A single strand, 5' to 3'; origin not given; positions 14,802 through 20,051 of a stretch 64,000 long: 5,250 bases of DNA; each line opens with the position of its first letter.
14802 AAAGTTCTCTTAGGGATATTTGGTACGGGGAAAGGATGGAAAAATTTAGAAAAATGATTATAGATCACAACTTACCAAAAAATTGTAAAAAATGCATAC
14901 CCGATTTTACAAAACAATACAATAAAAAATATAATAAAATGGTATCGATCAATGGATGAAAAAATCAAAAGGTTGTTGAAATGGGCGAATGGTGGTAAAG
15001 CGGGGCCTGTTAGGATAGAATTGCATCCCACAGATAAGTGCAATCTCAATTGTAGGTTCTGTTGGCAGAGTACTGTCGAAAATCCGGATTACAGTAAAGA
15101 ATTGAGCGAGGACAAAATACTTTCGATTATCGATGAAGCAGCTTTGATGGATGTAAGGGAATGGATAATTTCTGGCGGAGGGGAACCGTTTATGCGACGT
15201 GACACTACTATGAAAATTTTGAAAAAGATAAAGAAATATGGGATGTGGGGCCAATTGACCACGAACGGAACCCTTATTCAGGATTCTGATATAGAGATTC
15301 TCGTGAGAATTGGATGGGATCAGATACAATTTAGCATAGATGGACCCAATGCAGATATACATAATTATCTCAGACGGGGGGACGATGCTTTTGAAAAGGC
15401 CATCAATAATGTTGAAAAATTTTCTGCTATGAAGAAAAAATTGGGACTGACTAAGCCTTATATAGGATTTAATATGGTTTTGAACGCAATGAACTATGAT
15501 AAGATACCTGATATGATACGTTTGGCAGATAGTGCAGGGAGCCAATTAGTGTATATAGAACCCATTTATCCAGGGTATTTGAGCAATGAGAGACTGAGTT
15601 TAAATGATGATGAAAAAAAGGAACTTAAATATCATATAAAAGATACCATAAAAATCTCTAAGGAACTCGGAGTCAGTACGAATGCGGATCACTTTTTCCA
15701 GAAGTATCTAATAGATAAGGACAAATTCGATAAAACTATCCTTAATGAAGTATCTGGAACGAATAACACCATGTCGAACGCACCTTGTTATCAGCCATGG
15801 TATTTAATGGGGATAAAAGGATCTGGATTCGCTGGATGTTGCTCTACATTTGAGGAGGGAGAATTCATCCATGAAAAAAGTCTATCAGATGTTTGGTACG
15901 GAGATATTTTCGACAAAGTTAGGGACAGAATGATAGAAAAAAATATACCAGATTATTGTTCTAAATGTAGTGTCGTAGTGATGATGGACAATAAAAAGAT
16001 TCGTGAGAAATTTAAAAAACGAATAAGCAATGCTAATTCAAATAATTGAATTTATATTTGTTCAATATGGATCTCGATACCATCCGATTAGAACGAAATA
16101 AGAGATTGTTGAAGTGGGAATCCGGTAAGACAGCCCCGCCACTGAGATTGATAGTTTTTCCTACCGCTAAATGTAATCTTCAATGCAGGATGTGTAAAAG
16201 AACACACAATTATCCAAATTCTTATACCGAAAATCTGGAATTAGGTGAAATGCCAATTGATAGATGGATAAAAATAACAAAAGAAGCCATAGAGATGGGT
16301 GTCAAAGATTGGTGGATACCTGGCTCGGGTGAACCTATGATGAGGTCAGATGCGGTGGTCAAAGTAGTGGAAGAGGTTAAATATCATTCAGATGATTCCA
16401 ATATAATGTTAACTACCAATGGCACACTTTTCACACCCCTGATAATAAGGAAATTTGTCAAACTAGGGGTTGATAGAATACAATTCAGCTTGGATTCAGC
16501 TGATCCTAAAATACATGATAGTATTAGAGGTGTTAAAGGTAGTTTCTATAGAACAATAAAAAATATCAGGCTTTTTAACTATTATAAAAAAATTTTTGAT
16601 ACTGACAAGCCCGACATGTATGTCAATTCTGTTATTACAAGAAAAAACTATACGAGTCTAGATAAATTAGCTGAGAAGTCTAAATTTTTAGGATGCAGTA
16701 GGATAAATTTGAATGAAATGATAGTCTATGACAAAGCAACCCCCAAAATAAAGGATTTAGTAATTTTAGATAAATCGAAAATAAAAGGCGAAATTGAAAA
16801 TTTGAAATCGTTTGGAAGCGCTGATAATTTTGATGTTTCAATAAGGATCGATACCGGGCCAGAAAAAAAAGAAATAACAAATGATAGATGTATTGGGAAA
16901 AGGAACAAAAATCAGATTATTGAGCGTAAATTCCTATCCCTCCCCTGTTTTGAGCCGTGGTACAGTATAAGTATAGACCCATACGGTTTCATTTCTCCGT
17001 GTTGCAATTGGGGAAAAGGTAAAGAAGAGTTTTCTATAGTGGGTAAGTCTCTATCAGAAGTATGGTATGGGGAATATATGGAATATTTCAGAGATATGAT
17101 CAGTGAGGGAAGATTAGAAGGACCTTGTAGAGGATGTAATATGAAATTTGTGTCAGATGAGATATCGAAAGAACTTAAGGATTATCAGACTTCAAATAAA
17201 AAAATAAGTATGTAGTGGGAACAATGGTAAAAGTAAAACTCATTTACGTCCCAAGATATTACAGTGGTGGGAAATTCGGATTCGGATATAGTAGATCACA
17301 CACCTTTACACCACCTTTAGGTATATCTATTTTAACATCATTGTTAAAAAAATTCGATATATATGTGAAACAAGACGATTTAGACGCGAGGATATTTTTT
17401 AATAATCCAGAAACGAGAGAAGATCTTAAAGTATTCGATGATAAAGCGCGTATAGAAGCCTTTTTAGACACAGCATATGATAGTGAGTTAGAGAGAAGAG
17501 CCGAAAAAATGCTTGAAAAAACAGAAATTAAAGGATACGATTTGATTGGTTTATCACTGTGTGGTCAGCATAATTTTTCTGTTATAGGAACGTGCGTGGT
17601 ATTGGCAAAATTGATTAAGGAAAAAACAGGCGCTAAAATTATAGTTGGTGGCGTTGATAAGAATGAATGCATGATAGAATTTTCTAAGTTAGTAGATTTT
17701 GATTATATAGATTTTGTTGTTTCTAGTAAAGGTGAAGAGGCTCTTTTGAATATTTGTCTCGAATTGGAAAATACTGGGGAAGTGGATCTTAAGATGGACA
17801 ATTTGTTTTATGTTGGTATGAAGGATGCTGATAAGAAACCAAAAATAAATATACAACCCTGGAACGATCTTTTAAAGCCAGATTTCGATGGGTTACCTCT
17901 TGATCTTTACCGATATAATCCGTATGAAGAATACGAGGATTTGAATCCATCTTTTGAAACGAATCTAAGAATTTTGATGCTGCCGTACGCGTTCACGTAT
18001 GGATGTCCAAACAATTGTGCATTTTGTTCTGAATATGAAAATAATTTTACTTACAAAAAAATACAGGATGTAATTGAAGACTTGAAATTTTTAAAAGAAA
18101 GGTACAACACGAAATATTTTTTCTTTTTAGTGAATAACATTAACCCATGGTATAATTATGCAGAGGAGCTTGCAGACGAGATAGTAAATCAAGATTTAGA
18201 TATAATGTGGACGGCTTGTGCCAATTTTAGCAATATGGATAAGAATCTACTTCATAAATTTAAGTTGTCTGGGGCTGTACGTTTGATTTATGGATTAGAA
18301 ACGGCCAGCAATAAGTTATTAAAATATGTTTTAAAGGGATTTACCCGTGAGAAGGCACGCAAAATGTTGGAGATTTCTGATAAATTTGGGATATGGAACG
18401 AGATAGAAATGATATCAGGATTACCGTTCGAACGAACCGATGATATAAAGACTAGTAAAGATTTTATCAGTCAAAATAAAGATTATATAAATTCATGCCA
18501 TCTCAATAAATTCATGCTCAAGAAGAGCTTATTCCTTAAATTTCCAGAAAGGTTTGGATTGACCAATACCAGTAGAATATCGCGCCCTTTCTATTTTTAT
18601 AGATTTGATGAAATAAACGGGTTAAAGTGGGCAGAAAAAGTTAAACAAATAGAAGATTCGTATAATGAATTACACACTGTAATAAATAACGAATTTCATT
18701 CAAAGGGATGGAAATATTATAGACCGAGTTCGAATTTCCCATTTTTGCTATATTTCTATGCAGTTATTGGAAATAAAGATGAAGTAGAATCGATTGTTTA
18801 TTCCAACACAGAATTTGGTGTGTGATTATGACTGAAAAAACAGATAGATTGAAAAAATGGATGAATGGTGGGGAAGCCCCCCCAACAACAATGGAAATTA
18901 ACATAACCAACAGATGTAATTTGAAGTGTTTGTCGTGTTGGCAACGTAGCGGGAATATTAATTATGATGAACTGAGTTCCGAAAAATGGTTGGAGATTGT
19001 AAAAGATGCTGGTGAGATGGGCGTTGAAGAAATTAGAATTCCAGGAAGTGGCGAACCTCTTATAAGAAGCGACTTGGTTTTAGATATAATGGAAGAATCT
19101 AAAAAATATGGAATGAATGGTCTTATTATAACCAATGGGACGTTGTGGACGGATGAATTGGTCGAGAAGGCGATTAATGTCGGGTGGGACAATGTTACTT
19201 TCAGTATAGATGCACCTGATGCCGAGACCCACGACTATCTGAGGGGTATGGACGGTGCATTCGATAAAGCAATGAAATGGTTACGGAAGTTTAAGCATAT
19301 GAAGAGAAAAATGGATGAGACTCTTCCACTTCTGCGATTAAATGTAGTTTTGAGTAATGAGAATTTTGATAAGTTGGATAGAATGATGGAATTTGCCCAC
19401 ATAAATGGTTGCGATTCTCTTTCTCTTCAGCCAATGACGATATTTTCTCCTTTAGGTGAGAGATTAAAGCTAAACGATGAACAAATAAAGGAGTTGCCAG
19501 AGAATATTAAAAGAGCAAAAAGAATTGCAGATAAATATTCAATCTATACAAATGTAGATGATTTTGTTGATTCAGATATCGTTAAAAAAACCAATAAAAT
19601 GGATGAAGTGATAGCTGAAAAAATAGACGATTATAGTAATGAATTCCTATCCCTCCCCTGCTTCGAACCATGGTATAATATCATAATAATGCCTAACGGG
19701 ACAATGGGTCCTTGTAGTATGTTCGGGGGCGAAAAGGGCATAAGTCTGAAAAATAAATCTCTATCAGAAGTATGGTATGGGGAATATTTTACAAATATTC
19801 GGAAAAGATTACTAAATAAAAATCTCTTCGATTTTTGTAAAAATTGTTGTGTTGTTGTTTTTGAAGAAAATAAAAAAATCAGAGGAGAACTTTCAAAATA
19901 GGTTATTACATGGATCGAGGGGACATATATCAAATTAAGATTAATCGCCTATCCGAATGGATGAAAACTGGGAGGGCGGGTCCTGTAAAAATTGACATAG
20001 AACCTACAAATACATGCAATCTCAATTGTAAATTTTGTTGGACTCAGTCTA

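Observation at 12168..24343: Mosaic perfect-identity tracts between otherwise divergent plus-strand paralogs (gene-conversion signature)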

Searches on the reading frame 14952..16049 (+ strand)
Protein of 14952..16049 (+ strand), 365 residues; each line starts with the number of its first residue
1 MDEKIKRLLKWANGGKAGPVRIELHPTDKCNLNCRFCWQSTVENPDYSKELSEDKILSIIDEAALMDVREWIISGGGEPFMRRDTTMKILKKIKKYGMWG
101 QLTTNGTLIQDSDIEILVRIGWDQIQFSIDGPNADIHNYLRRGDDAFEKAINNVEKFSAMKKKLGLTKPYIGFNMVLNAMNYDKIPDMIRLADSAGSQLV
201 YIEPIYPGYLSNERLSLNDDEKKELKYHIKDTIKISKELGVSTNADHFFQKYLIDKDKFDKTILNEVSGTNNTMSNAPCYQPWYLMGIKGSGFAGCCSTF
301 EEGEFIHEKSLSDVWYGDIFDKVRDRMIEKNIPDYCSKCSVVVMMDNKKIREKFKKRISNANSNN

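Call 4: search_protein_families(library=pfam, proteins=[window:14952-16049:+])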
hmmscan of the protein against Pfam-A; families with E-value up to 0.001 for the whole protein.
window:14952-16049:+ (365 aa): 2 families
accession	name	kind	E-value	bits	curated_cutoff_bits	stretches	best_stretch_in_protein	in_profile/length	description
PF04055.27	Radical_SAM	-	1.6e-24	87.4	29.5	1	26-191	3-165/166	Radical SAM superfamily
PF13353.11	Fer4_12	-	2.6e-08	34.7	22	1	27-131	12-115/137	4Fe-4S single cluster domain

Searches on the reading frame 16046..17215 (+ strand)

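Call 4: search_protein_families(library=pfam, proteins=[window:16046-17215:+])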
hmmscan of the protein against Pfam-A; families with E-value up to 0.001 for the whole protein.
window:16046-17215:+ (389 aa): 3 families
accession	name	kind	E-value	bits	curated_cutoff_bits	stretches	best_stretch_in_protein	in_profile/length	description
PF04055.27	Radical_SAM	-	1.8e-19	70.9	29.5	1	39-177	3-136/166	Radical SAM superfamily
PF13186.11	SPASM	-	2.1e-07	31.5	21.5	1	301-365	1-67/67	Iron-sulfur cluster-binding domain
PF13353.11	Fer4_12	-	0.00022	22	22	1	34-130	7-95/137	4Fe-4S single cluster domain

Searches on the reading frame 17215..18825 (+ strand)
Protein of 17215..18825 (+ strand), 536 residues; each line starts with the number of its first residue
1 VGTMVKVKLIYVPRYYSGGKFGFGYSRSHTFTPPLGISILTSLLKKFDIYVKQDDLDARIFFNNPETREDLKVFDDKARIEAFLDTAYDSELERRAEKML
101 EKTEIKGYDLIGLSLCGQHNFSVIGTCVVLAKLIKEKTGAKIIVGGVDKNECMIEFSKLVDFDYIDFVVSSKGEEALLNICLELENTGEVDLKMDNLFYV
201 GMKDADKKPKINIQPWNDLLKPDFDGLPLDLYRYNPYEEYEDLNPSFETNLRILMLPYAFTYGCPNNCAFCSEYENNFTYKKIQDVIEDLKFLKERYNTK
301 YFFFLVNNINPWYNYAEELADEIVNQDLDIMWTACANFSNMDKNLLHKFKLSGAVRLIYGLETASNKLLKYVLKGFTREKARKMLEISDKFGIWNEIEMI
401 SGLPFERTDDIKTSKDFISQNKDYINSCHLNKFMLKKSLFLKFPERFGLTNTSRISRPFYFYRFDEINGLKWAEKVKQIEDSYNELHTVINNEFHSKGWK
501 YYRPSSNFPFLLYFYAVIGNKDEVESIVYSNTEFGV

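Call 4: search_protein_families(library=pfam, proteins=[window:17215-18825:+])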
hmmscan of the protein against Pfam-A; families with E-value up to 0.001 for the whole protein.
window:17215-18825:+ (536 aa): 1 family
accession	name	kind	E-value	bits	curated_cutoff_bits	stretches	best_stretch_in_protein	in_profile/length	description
PF04055.27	Radical_SAM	-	2.5e-12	47.7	29.5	1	260-417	3-165/166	Radical SAM superfamily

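Call 6: search_protein_families(library=ncbifam, proteins=[window:17215-18825:+])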
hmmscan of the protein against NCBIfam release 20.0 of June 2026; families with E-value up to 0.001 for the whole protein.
window:17215-18825:+ (536 aa): 12 families
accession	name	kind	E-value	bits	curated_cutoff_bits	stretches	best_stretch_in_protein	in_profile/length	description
TIGR03975.1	rSAM_ocin_1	subfamily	8.1e-22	77.5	281.85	1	67-468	90-478/606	RiPP maturation radical SAM C-methyltransferase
NF050148.1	rSAM_ApyD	equivalog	6.1e-20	71.2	750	1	70-423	41-368/645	RiPP biosynthesis radical SAM protein ApyD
NF038361.1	rSAM_Sden_1168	equivalog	3.6e-18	65.4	575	1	97-420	130-450/560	Sden_1168 family B12-binding radical SAM P-methyltransferase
TIGR02026.1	BchE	equivalog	2.2e-17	63.1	481.35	1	130-433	82-378/497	magnesium-protoporphyrin IX monomethyl ester anaerobic oxidative cyclase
TIGR04072.2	rSAM_ladder_B12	equivalog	1.2e-16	60.4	360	1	263-428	188-356/443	lipid biosynthesis B12-binding/radical SAM protein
TIGR04479.1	bcpD_PhpK_rSAM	subfamily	4.6e-16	58.3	600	1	101-422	104-410/504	PhpK family radical SAM P-methyltransferase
TIGR03471.1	HpnJ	equivalog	1.5e-15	57.1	577.6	1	209-419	155-363/472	hopanoid biosynthesis associated radical SAM protein HpnJ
TIGR04013.1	B12_SAM_MJ_1487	hypoth_equivalog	1.1e-13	50.8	251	1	356-434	268-346/382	TIGR04013 family B12-binding domain/radical SAM domain-containing protein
TIGR04014.1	B12_SAM_MJ_0865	equivalog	2.4e-08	33.2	360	1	263-420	168-335/434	methyl-coenzyme M reductase glutamine C-methyltransferase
NF040542.1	rSAM_RCCLKC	equivalog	8.7e-08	31.7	450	1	101-422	42-351/423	arsinothricin biosynthesis radical SAM protein ArsL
TIGR04385.1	B12_rSAM_cofa1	equivalog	4.6e-07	29.4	450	1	262-423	202-366/438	B12 lower ligand biosynthesis radical SAM protein BzaD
TIGR04367.1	HpnR_B12_rSAM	equivalog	4.9e-05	22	650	1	260-407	191-339/490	hopanoid C-3 methylase HpnR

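Call 65: find_encoding_contigs(protein=window:17215-18825:+, flank=10000, max_places=6)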
Protein window:17215-18825:+ (536 aa): no gene with exactly this product is on record in the collection.

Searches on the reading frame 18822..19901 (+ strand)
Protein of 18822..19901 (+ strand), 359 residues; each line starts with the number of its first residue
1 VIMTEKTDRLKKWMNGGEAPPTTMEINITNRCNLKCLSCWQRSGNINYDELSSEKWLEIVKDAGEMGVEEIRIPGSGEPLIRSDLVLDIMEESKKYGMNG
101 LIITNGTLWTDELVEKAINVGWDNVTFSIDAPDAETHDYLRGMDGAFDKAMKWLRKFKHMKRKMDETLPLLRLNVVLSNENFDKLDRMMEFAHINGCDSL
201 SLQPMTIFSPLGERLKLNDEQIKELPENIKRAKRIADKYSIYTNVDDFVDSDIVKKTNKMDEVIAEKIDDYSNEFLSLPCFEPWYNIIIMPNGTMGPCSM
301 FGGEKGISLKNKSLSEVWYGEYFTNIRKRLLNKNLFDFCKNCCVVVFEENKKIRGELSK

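Call 4: search_protein_families(library=pfam, proteins=[window:18822-19901:+])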
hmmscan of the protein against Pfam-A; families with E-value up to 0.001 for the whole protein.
window:18822-19901:+ (359 aa): 3 families
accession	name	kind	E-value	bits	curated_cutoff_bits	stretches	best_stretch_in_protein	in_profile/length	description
PF04055.27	Radical_SAM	-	3.8e-22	79.7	29.5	1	26-192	1-166/166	Radical SAM superfamily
PF13186.11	SPASM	-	1.4e-08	35.3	21.5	1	280-342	1-66/67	Iron-sulfur cluster-binding domain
PF13353.11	Fer4_12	-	0.00074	20.3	22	0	31-113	14-98/137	4Fe-4S single cluster domain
